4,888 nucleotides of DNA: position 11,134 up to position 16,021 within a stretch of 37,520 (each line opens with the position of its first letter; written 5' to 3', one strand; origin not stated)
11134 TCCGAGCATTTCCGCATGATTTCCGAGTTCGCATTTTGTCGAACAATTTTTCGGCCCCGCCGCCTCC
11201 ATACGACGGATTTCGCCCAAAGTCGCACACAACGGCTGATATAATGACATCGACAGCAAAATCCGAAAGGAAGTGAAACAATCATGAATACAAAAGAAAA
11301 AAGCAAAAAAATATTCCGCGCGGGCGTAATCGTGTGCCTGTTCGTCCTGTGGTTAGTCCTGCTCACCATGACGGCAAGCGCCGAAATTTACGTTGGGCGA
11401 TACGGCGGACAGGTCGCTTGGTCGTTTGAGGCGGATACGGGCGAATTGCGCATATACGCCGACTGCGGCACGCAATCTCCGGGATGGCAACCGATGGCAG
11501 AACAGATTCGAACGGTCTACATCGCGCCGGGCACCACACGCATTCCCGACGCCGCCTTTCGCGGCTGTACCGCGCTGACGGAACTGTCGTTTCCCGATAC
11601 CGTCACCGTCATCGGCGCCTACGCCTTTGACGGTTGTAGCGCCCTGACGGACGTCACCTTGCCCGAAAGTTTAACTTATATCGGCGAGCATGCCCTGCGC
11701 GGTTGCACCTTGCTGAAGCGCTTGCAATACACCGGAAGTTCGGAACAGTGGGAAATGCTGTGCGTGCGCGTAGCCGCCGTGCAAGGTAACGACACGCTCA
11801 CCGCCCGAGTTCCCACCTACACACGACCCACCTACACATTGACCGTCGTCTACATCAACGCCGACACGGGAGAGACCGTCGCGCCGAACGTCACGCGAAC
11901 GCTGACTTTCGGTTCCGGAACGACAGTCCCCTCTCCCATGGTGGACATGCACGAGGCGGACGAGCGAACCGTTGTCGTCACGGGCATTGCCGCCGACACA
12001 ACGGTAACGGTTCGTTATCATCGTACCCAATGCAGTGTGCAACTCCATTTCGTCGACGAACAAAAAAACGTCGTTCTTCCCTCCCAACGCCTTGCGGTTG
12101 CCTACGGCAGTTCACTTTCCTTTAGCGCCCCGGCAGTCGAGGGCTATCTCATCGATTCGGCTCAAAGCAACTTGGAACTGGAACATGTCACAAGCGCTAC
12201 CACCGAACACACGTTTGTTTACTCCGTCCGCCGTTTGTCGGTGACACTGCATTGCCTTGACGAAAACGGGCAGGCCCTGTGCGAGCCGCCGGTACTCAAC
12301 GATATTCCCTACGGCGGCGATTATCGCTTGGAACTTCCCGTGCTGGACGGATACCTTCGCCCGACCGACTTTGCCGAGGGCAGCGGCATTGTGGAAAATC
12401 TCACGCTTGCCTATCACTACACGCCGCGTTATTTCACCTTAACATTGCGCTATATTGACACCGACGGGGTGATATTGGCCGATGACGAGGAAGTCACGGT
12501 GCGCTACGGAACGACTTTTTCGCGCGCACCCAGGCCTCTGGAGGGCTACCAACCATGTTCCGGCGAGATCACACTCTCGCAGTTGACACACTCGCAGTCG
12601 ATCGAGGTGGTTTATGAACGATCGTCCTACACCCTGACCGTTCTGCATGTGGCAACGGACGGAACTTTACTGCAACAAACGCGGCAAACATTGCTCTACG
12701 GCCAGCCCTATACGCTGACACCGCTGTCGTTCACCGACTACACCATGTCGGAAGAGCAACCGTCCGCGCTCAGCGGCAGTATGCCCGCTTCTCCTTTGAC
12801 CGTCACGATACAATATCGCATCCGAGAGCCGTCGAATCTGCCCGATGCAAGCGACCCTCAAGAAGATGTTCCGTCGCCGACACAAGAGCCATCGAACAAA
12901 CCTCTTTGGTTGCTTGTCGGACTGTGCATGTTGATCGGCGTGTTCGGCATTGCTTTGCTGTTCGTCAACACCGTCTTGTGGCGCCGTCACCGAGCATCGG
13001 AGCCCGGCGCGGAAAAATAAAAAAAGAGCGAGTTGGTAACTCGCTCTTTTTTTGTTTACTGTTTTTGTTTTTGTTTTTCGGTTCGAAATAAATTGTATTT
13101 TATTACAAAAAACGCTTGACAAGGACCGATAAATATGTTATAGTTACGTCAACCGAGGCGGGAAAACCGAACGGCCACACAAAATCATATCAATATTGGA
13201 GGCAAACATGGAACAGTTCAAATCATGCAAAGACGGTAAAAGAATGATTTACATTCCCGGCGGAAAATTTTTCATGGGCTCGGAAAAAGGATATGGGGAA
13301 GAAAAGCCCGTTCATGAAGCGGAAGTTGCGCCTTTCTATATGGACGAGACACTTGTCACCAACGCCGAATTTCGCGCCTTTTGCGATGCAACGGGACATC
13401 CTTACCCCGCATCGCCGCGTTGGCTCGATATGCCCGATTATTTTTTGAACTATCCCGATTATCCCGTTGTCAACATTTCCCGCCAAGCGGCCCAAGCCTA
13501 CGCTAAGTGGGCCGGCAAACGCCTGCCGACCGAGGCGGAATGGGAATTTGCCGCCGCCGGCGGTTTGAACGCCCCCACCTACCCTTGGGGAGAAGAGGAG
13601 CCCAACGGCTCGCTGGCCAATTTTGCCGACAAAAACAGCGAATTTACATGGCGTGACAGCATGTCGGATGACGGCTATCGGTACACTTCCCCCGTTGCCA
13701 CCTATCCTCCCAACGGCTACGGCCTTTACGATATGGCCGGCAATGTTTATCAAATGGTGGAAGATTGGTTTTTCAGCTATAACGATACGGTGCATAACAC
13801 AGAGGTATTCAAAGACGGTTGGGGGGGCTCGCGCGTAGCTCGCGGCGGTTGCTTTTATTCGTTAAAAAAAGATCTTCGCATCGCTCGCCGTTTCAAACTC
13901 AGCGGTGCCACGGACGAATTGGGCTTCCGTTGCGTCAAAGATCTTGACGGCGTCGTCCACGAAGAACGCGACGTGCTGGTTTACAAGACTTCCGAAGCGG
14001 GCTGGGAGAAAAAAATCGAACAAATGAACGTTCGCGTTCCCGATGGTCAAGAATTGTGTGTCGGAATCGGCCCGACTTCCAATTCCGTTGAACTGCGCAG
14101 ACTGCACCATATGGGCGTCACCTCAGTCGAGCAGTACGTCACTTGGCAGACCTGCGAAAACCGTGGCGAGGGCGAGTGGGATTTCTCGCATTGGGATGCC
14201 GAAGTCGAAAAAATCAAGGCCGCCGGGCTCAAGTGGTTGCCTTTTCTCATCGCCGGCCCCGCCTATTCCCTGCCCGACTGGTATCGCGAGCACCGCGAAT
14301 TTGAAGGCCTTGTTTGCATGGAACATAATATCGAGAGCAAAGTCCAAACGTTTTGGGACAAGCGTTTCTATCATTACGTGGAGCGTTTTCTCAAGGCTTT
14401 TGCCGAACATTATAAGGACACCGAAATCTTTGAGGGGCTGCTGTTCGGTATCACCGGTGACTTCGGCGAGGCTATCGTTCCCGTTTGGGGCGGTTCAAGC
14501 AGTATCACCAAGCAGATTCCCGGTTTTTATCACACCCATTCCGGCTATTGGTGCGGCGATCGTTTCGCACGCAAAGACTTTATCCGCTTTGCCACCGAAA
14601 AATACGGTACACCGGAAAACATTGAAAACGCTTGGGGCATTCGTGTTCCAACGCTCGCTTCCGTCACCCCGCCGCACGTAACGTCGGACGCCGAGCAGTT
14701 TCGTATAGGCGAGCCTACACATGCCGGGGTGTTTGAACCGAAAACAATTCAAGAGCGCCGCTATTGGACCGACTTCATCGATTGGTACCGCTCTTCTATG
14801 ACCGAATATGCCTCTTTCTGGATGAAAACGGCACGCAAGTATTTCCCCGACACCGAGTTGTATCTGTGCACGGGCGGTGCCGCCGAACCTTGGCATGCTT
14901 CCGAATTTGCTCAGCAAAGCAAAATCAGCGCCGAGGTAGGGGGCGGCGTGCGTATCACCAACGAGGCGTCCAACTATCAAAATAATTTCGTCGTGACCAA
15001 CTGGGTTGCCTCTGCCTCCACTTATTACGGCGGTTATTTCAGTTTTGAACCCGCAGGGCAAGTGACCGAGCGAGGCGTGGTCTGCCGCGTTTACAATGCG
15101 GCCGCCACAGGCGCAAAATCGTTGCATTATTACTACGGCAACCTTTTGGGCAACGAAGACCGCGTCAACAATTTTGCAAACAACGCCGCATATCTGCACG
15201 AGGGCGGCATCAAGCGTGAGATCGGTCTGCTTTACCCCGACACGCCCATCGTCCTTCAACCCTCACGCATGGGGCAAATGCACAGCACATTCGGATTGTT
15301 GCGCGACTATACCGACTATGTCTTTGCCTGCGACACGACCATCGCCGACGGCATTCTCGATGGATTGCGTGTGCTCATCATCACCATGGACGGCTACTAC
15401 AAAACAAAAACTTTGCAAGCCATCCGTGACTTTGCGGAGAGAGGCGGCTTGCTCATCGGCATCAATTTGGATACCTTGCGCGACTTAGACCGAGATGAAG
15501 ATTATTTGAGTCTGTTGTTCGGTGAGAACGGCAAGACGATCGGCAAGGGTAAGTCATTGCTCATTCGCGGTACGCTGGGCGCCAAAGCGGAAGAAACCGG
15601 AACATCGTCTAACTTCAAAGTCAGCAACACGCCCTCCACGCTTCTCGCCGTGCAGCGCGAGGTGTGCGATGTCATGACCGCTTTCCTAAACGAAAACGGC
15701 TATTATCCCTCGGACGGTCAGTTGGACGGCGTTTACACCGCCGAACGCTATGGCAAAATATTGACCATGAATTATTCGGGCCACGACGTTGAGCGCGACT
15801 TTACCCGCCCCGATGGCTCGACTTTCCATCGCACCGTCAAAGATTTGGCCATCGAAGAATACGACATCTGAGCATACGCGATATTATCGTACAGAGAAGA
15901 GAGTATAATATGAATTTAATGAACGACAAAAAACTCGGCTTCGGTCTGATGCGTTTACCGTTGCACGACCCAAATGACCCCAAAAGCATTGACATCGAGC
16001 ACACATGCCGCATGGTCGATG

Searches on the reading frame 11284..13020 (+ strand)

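Call 60: search_protein_families(library=pfam, proteins=[window:11284-13020:+], max_evalue=0.00001)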
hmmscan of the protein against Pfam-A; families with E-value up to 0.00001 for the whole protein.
window:11284-13020:+ (578 aa): 2 families
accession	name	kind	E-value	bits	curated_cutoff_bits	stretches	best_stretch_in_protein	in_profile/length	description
PF06458.18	MucBP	-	3.1e-26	92.3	23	1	451-512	2-63/63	MucBP domain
PF13306.12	LRR_5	-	1.6e-16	60.8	27.7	1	75-151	13-88/127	BspA type Leucine rich repeat region (6 copies)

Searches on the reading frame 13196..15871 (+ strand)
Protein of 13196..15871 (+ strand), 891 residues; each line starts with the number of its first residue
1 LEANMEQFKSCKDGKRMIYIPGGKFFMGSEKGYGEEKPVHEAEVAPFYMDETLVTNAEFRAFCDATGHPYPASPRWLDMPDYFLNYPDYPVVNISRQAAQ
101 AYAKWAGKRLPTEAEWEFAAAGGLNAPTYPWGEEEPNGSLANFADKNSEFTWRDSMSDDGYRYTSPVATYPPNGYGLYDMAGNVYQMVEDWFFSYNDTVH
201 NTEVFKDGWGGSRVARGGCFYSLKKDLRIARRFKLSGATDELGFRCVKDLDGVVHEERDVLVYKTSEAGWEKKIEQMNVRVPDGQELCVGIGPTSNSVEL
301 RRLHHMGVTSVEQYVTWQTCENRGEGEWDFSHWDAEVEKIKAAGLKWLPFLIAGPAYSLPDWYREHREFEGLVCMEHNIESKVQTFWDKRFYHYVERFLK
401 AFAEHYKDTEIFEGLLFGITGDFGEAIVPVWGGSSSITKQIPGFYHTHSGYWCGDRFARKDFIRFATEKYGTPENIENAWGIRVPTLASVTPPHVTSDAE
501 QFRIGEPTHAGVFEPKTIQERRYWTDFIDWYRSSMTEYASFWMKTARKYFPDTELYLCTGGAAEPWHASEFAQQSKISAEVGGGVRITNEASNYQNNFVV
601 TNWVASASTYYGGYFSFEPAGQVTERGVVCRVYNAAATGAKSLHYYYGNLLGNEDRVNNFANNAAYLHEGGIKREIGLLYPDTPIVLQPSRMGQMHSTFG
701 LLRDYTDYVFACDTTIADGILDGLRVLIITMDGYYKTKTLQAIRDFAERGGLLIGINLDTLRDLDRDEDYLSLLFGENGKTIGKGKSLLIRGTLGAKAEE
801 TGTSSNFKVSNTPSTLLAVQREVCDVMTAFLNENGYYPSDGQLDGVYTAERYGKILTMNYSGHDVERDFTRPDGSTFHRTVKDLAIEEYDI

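Call 61: search_protein_families(library=pfam, proteins=[window:13196-15871:+], max_evalue=0.00001)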
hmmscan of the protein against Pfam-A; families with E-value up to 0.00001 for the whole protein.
window:13196-15871:+ (891 aa): 2 families
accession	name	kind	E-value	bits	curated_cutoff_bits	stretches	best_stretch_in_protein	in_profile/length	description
PF03781.23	FGE-sulfatase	-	2.3e-59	201.6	23.3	1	15-248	3-255/255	Sulfatase-modifying factor enzyme 1-like domain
PF01373.23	Glyco_hydro_14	-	1.4e-11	44.5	27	1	298-553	20-267/402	Glycosyl hydrolase family 14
